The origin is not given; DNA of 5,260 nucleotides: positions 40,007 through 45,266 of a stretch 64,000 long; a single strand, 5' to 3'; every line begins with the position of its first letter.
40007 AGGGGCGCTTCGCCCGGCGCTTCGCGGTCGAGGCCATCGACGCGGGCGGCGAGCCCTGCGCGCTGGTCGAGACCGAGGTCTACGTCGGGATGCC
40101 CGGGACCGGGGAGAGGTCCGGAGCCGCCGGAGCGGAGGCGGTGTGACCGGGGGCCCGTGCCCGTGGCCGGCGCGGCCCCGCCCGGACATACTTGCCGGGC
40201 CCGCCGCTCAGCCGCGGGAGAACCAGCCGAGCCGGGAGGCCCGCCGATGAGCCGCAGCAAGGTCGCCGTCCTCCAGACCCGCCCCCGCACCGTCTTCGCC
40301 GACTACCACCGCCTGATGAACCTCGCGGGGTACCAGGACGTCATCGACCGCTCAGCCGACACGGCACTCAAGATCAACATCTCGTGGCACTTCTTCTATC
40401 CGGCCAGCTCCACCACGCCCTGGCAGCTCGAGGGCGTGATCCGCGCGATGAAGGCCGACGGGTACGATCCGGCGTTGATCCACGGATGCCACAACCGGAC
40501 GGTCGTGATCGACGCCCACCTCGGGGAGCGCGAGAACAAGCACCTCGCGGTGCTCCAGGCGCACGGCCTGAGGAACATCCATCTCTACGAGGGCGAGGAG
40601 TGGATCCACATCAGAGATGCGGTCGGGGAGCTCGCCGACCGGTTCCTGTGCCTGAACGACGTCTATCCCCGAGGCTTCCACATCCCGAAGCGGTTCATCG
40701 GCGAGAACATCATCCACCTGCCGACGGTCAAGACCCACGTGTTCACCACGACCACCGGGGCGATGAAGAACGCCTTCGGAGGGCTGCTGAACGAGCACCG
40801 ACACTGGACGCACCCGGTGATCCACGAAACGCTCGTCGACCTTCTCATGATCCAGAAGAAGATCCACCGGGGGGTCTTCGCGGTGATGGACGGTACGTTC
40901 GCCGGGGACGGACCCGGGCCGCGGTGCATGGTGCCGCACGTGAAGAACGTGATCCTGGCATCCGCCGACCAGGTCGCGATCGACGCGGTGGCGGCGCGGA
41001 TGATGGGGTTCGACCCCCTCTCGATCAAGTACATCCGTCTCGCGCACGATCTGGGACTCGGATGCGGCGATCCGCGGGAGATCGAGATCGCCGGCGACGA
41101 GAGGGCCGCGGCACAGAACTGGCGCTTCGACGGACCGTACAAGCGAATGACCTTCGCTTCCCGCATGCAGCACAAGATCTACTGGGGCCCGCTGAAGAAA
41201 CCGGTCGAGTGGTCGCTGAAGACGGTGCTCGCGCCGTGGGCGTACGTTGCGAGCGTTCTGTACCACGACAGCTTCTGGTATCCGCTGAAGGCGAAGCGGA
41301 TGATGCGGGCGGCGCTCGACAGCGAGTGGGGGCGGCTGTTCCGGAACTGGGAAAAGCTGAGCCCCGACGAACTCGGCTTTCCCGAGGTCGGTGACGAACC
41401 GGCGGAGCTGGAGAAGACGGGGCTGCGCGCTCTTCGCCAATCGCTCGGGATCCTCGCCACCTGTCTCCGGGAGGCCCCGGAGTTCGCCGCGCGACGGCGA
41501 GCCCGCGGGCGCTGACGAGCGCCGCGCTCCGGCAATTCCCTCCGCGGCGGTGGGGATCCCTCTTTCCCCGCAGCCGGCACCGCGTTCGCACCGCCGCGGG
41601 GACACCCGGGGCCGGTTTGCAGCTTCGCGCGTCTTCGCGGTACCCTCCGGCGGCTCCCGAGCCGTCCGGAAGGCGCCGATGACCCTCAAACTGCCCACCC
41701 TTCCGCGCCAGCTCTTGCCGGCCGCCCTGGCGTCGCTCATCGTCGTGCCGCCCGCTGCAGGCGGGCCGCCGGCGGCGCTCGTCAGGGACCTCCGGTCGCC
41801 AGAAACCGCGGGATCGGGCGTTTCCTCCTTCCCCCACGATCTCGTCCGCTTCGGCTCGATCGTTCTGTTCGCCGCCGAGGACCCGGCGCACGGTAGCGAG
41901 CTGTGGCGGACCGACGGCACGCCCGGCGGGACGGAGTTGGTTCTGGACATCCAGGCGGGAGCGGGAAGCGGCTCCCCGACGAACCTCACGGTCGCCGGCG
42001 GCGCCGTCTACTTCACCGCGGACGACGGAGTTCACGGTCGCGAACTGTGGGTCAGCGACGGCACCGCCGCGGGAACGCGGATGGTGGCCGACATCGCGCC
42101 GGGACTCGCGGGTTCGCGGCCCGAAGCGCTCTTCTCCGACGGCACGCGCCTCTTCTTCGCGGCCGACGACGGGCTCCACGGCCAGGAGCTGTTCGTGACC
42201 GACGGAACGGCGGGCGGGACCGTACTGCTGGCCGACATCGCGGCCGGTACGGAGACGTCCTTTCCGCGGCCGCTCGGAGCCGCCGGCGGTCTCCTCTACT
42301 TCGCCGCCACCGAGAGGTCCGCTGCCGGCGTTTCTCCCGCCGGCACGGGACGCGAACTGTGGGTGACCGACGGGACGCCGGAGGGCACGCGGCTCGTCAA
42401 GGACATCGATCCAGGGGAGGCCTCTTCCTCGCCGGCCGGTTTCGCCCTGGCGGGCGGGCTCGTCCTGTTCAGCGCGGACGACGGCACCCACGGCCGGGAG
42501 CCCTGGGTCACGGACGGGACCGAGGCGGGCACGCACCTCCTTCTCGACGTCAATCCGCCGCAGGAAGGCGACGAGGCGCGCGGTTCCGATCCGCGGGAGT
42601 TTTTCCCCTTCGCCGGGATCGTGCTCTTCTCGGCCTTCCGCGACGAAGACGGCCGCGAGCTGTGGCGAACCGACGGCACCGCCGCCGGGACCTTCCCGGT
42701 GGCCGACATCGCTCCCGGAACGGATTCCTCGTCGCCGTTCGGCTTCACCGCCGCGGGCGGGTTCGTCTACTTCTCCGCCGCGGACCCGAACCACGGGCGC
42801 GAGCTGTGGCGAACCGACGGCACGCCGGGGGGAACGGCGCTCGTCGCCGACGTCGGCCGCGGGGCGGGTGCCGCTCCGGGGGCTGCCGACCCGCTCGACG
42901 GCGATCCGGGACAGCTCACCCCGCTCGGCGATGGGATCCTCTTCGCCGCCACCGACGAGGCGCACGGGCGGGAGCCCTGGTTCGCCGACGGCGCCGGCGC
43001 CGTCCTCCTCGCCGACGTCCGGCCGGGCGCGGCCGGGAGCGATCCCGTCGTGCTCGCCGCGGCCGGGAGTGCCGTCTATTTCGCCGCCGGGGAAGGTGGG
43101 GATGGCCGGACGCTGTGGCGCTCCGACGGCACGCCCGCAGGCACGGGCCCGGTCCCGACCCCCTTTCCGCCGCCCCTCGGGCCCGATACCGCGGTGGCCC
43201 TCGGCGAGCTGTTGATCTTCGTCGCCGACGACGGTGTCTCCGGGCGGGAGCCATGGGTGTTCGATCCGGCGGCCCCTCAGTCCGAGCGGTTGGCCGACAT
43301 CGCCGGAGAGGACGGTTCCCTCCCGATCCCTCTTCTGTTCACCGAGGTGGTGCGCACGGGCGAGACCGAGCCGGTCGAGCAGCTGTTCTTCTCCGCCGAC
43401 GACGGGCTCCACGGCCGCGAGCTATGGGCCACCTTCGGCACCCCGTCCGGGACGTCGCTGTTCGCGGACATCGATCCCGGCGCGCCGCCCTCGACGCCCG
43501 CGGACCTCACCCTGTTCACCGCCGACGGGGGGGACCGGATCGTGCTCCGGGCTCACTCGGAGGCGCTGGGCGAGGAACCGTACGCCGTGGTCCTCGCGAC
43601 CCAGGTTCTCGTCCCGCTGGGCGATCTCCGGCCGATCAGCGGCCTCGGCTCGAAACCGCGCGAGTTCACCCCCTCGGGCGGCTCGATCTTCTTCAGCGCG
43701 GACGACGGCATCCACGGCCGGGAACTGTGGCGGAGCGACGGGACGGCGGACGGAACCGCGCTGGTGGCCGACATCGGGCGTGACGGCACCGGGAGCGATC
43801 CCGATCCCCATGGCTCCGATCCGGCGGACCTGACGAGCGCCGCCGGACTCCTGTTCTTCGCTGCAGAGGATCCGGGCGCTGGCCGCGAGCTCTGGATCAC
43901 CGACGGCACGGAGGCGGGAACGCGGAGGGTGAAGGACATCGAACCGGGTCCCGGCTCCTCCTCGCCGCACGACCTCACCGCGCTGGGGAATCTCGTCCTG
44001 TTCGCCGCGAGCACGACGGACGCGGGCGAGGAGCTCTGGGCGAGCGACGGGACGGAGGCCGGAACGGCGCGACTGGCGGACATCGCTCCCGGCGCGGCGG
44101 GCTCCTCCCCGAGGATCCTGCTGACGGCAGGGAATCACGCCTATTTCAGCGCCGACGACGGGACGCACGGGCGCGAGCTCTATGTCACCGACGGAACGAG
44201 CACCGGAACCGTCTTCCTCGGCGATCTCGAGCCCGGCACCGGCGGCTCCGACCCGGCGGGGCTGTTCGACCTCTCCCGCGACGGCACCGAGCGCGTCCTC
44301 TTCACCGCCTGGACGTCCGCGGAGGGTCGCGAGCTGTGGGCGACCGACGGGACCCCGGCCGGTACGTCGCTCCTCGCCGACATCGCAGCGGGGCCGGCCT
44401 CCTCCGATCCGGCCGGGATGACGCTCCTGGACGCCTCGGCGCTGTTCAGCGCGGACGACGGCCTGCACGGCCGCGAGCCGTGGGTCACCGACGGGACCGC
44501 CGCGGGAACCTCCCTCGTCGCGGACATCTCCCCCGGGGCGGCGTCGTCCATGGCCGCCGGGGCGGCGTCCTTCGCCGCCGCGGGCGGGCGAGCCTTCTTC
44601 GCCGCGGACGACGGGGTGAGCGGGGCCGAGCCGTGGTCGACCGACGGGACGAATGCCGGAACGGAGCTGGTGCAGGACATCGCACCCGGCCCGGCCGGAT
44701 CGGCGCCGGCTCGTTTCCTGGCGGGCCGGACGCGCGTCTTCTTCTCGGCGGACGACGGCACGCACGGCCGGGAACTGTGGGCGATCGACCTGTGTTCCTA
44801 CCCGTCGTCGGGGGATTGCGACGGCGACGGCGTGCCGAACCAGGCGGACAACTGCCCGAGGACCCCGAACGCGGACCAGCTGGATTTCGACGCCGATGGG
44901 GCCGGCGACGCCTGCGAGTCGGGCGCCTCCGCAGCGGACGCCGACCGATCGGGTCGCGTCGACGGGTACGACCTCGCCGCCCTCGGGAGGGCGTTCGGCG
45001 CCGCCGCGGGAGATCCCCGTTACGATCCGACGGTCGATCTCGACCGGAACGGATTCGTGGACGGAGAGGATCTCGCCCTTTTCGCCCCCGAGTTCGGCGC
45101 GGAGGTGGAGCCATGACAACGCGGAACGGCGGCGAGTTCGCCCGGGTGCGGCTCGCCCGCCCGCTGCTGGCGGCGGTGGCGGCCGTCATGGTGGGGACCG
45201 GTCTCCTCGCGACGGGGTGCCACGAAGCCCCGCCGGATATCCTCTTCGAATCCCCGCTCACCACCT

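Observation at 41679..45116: Giant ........-repeat protein ending in thrombospondin type-3 repeats plus a type-I dockerin module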

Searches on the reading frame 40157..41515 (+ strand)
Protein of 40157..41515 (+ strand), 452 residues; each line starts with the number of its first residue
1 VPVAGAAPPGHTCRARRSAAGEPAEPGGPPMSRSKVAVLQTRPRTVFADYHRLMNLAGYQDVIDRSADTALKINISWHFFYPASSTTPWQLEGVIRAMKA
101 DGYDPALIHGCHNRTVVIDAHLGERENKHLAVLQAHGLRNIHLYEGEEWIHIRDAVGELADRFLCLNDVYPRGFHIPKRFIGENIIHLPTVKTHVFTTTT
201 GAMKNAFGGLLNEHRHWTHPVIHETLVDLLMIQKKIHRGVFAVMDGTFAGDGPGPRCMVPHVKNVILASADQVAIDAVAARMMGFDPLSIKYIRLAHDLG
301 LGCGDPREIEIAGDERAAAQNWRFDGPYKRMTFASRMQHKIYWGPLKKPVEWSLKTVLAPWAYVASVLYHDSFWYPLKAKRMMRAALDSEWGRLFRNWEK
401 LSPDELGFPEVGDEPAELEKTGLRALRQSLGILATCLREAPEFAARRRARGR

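Call 10: search_protein_families(library=pfam, proteins=[window:40157-41515:+, window:40192-41394:+], max_evalue=1)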
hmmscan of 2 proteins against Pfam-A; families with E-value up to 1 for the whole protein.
window:40157-41515:+ (452 aa): 1 family
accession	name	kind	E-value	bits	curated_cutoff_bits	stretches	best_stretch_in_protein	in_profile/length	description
PF04015.17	DUF362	-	1.2e-22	81.4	24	1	70-281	2-200/200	Domain of unknown function (DUF362)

window:40192-41394:+ (400 aa): 0 families

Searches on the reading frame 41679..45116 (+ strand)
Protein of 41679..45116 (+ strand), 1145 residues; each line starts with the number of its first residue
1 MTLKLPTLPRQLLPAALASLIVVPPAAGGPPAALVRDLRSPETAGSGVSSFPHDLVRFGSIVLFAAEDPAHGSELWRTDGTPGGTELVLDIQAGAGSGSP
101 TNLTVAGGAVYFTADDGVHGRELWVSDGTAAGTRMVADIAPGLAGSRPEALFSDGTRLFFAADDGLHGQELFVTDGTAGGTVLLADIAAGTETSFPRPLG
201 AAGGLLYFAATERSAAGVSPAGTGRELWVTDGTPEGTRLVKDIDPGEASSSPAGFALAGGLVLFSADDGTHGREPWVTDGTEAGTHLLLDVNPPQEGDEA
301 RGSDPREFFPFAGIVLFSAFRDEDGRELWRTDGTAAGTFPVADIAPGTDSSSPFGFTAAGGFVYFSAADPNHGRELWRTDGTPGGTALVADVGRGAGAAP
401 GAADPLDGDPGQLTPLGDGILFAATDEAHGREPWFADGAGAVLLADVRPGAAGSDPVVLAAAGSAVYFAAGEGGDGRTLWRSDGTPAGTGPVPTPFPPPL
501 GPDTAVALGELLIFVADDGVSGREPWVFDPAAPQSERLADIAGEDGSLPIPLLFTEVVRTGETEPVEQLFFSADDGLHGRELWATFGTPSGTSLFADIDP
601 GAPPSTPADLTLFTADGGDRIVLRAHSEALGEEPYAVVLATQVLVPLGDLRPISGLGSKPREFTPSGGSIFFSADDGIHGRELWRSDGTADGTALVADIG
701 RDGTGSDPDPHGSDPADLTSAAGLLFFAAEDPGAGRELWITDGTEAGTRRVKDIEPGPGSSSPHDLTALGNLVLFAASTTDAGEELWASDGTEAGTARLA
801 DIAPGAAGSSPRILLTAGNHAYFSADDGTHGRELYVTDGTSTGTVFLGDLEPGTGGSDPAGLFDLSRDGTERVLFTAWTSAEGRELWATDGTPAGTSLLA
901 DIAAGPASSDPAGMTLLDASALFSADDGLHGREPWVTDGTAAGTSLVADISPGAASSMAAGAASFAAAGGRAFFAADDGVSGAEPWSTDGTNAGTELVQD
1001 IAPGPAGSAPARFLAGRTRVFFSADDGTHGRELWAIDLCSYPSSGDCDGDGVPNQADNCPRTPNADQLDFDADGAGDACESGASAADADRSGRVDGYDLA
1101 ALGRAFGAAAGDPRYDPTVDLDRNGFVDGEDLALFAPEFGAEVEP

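Call 7: search_protein_families(library=pfam, proteins=[window:41679-45116:+], max_evalue=1)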
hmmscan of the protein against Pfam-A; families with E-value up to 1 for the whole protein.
window:41679-45116:+ (1145 aa): 5 families
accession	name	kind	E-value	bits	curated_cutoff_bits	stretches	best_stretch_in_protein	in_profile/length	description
PF02412.23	TSP_3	-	1.1e-06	28.7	25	1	1037-1067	10-36/36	Thrombospondin type 3 repeat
PF19410.4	DUF5980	-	5.7e-06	27.1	27.1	0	747-796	36-86/97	Family of unknown function (DUF5980)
PF24169.1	Fn3-I_PB4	-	0.0074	17.2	27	0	114-139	21-46/88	Straight fiber protein PB4 first Fn3-like domain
PF00404.24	Dockerin_1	-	0.018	15.7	22.9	1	1086-1134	2-51/57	Dockerin type I domain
PF13360.13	PQQ_2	-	0.11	12.6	27.6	1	366-527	6-143/233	Outer membrane protein assembly factor BamB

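Call 9: search_protein_families(library=ncbifam, proteins=[window:41679-45116:+], max_evalue=1)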
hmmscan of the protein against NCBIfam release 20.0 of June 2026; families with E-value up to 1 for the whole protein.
window:41679-45116:+ (1145 aa): 4 families
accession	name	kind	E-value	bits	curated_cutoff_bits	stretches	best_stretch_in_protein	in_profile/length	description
TIGR04534.2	ELWxxDGT_rpt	domain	0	994.6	65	19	108-151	1-44/47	ELWxxDGT repeat protein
NF047638.1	throspo3_MtsC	equivalog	7.5e-08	31.7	350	1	1041-1091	61-111/428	cell-cell cohesion MYXO-CTERM protein MtsC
NF045500.1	Omp28_seleno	equivalog_domain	1.9e-07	30.8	200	1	1045-1081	273-309/377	Omp28-related selenoprotein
TIGR03050.1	PS_I_psaK_plant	equivalog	0.041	14.3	105.3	0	893-925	34-65/83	photosystem I reaction center PsaK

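Call 63: search_solved_structures(query=window:41679-44790:+, max_evalue=1)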
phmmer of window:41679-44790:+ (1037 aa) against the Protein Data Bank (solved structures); distinct sequences matched with E-value up to 1: 0.

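Call 68: search_protein_representatives(protein=window:41679-45113:+)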
Query: 1145 residues. Proteins with E-value up to 0.001 (for the whole library): 54072; up to 1e-10: 35778; up to 1e-30: 19755. The best 150 are listed.
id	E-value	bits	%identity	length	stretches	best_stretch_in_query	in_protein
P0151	0.0e+00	2512.8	100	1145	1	1-1145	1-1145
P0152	0.0e+00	1843.9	40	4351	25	49-339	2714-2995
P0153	0.0e+00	1804.4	43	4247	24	64-292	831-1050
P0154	0.0e+00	1761.6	40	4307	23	55-402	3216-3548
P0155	0.0e+00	1476.7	44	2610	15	50-392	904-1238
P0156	0.0e+00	1187.6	48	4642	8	47-402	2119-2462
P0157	0.0e+00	1128.1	45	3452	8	58-399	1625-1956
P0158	0.0e+00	1073.0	46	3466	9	714-1037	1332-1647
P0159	0.0e+00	1051.1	48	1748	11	657-1009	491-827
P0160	2.0e-283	960.1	47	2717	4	657-1040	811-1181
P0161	1.2e-280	950.9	46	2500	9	666-1015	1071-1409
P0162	1.4e-279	947.4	43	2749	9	30-395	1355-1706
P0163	2.9e-269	913.2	50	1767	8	47-293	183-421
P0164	5.7e-269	912.3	45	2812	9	658-1012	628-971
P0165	1.6e-268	910.7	42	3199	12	712-1010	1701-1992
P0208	1.6e-211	722.0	50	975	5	664-1036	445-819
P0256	4.0e-199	680.9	47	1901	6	50-390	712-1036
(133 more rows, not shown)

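Call 72: find_encoding_contigs(protein=window:41679-45116:+, flank=2000, max_places=3)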
Protein window:41679-45116:+ (1145 aa): no gene with exactly this product is on record in the collection.

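Call 73: list_cluster_members(proteins=[window:41679-45113:+, window:45751-46632:+, window:45113-45751:+])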
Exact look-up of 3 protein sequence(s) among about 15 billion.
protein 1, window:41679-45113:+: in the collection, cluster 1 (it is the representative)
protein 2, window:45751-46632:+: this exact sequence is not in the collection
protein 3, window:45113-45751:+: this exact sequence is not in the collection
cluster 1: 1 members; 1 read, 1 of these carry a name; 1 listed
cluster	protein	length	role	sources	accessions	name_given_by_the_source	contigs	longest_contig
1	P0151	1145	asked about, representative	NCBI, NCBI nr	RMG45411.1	MAG: hypothetical protein D6718_07605 [Acidobacteria bacterium] | MAG: hypothetical protein D6718_07605 [Acidobacteriota bacterium]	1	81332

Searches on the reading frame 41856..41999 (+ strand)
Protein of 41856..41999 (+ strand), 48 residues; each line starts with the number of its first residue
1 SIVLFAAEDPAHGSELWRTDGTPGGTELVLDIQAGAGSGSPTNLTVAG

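Call 93: search_solved_structures(query=A5, max_evalue=10, show_alignments=2)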
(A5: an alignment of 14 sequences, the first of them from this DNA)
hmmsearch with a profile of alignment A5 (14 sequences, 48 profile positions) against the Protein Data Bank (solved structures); distinct sequences matched with E-value up to 10: 2.
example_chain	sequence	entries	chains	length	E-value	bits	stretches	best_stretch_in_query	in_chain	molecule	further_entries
1flg_A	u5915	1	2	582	1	12.5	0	4-17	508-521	PROTEIN (QUINOPROTEIN ETHANOL DEHYDROGENASE)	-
3o4c_A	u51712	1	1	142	1.4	12.2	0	20-32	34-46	de novo designed beta-trefoil architecture with symmetric primary structure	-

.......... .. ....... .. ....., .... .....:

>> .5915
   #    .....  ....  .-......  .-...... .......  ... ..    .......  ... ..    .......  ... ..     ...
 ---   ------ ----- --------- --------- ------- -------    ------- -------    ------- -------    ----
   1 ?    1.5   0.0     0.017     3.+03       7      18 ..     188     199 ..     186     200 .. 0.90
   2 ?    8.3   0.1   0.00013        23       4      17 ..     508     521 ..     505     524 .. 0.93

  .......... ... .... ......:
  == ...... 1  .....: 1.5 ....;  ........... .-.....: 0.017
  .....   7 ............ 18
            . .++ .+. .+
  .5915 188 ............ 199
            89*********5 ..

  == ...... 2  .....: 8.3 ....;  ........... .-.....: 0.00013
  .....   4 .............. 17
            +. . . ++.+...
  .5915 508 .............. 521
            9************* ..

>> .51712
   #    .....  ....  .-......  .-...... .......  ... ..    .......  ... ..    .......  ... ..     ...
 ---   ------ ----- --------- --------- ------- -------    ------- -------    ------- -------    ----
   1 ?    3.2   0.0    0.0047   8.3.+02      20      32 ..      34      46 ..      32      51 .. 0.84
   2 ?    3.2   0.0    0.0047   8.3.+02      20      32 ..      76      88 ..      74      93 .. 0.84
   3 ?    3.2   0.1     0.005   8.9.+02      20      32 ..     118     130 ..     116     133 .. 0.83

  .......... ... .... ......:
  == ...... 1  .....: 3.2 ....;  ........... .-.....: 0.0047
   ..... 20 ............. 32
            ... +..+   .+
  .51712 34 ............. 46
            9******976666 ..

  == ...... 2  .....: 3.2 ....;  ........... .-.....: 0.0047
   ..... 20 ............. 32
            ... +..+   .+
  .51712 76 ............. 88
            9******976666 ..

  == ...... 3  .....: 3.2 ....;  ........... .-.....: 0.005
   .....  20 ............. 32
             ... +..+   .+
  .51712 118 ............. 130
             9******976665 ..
